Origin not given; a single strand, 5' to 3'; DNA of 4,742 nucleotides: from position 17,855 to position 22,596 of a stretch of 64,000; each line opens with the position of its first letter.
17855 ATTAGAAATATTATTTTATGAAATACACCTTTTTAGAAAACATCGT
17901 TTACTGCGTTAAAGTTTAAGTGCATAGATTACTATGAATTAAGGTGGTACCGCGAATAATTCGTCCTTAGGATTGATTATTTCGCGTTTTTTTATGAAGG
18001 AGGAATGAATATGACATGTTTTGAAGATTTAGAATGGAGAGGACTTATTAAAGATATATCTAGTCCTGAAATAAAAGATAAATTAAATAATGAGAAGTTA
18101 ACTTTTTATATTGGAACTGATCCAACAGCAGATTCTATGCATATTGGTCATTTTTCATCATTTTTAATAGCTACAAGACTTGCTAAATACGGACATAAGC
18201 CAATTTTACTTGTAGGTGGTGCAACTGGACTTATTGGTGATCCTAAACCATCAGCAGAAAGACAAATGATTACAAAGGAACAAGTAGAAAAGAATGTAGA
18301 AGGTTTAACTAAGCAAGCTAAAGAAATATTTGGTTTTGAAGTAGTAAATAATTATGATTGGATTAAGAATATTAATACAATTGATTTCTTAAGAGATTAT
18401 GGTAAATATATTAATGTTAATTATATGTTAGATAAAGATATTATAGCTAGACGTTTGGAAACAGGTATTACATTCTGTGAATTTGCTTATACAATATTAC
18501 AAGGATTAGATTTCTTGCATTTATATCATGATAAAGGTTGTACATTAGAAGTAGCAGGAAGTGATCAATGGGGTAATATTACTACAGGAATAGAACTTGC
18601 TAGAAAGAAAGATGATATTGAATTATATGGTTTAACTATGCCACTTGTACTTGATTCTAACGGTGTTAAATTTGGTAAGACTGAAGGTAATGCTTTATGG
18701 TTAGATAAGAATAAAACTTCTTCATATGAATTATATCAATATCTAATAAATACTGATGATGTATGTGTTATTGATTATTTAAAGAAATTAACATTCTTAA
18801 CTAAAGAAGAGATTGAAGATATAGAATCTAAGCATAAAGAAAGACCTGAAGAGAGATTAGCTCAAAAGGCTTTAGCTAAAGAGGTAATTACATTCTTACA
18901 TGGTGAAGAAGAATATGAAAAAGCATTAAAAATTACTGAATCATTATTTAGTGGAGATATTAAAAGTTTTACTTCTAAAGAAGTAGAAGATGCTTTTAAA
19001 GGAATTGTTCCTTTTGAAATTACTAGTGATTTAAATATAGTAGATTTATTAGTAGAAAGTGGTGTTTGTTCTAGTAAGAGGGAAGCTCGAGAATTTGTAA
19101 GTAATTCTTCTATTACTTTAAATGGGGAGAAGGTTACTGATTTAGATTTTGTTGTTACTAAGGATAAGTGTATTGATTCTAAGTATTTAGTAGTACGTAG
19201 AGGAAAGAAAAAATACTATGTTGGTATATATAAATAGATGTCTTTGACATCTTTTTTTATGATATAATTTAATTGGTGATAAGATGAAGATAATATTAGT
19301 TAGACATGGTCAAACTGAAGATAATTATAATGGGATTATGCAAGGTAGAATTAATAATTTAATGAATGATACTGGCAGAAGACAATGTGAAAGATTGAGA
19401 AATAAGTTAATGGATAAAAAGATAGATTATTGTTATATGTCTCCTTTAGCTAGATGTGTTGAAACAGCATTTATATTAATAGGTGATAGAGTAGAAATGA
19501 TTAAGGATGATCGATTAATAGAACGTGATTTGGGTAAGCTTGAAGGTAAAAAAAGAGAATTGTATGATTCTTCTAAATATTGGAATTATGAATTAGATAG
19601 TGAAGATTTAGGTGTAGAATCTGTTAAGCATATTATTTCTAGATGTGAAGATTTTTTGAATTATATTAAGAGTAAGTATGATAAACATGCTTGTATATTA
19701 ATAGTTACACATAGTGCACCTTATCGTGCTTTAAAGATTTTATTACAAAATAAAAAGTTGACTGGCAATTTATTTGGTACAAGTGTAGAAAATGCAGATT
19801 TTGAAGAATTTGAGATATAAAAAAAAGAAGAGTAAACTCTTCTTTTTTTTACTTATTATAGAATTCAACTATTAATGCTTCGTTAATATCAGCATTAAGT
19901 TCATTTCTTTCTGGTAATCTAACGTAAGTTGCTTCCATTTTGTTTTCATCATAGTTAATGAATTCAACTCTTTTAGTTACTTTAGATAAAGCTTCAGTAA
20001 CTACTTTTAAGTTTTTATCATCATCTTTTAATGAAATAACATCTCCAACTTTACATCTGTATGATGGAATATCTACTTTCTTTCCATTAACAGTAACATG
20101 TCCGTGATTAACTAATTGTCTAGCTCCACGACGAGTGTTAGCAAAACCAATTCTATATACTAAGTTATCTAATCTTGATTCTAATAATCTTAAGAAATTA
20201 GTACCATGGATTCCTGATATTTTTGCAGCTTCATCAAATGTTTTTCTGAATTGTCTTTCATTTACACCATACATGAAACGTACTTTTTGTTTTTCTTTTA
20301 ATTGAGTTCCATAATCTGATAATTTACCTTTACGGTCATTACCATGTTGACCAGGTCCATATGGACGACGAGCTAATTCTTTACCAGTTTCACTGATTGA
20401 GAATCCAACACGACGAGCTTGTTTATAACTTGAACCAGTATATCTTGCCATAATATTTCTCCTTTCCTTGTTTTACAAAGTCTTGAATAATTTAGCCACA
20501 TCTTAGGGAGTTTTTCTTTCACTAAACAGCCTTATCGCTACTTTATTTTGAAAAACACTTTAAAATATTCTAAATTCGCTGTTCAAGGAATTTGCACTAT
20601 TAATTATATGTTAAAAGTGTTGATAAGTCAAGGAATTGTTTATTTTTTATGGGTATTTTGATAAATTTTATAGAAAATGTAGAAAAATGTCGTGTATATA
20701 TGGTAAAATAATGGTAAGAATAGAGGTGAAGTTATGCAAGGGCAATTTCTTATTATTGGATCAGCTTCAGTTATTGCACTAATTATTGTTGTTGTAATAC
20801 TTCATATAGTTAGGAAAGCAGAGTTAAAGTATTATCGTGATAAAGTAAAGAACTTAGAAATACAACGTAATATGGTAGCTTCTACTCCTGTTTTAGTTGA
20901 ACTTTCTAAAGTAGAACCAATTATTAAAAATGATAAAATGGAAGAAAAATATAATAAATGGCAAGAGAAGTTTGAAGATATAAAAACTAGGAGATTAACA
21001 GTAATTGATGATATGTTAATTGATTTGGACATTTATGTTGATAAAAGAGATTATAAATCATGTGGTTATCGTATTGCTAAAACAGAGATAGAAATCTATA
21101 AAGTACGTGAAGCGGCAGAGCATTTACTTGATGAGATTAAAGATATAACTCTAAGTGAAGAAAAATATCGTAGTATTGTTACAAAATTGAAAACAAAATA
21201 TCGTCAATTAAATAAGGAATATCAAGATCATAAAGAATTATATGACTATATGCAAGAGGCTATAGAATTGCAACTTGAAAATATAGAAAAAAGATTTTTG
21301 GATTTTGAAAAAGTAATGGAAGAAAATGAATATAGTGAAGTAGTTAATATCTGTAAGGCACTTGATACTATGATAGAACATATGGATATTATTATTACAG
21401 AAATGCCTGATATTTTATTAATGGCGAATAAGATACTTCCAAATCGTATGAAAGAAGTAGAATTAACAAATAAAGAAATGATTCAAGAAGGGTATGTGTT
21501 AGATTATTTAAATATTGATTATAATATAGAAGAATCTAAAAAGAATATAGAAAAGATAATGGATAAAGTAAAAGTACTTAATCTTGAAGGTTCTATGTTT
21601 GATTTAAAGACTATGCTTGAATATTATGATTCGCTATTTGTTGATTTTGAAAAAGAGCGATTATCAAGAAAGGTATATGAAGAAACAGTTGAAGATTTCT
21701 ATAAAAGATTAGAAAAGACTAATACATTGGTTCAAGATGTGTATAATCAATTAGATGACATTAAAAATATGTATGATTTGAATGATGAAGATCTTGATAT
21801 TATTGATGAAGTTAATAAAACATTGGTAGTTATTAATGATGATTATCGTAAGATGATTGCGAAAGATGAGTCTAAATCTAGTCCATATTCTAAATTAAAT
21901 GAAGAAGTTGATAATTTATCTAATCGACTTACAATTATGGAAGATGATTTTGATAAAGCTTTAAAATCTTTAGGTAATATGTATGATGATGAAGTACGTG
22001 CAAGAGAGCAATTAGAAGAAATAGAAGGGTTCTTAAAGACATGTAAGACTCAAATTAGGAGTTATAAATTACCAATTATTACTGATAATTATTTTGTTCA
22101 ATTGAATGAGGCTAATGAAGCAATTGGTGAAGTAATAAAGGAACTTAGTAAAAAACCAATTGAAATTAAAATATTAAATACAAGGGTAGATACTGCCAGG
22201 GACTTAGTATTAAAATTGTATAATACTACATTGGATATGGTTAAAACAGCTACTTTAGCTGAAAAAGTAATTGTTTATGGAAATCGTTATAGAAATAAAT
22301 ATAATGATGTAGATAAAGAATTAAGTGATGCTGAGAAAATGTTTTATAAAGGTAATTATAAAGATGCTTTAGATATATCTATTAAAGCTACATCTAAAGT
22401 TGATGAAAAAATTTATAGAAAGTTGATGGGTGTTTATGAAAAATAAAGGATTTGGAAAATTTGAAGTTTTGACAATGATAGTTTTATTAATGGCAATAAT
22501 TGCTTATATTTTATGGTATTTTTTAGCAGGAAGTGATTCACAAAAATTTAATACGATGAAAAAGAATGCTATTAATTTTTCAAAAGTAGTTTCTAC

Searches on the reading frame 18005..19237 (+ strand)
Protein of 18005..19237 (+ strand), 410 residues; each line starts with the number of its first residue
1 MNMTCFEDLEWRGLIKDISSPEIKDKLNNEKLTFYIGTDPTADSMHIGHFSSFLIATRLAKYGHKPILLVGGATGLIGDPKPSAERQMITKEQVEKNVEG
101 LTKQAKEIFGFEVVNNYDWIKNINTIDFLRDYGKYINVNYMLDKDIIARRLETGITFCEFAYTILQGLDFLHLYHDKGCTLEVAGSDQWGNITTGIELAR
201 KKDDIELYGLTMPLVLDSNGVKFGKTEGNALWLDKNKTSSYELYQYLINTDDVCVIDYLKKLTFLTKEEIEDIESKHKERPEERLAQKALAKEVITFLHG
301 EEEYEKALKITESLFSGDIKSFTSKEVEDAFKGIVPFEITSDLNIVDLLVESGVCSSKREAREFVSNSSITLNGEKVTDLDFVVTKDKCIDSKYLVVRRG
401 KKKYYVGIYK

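Call 24: search_protein_families(library=pfam, proteins=[window:18005-19237:+], max_evalue=0.00001)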
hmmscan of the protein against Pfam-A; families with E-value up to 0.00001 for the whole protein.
window:18005-19237:+ (410 aa): 3 families
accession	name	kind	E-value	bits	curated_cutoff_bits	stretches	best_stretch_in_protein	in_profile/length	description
PF00579.31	tRNA-synt_1b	-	4.3e-69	233.5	21.1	1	28-315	2-291/292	tRNA synthetases class I (W and Y)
PF22421.1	SYY_C-terminal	-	3e-27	94.8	27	1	326-406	1-82/83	Tyrosine--tRNA ligase SYY-like C-terminal domain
PF01479.30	S4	-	8.7e-08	32.2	22.8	1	346-385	4-43/48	S4 domain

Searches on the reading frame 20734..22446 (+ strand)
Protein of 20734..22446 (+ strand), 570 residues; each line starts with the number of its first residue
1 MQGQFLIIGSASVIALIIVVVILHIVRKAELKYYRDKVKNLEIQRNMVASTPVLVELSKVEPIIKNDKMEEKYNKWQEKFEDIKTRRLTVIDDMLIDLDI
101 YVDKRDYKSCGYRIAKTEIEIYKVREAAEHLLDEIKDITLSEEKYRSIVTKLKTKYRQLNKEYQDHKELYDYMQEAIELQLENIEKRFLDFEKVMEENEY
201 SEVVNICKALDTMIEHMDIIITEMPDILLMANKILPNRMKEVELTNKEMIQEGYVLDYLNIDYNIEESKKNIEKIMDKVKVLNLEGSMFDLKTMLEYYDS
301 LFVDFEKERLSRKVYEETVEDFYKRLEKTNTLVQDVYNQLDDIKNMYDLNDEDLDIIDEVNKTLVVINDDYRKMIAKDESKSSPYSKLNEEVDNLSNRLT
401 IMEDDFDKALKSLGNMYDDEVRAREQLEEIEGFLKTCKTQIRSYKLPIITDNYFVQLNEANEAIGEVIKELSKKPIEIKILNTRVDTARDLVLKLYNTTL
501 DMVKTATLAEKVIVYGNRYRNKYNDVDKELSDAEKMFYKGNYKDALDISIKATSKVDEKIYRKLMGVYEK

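Call 15: search_protein_families(library=pfam, proteins=[window:20734-22446:+], max_evalue=0.00001)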
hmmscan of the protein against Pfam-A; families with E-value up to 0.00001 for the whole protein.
window:20734-22446:+ (570 aa): 1 family
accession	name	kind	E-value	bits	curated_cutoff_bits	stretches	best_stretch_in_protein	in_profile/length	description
PF06160.17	EzrA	-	1.1e-98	331.4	39.6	1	13-565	2-554/557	Septation ring formation regulator, EzrA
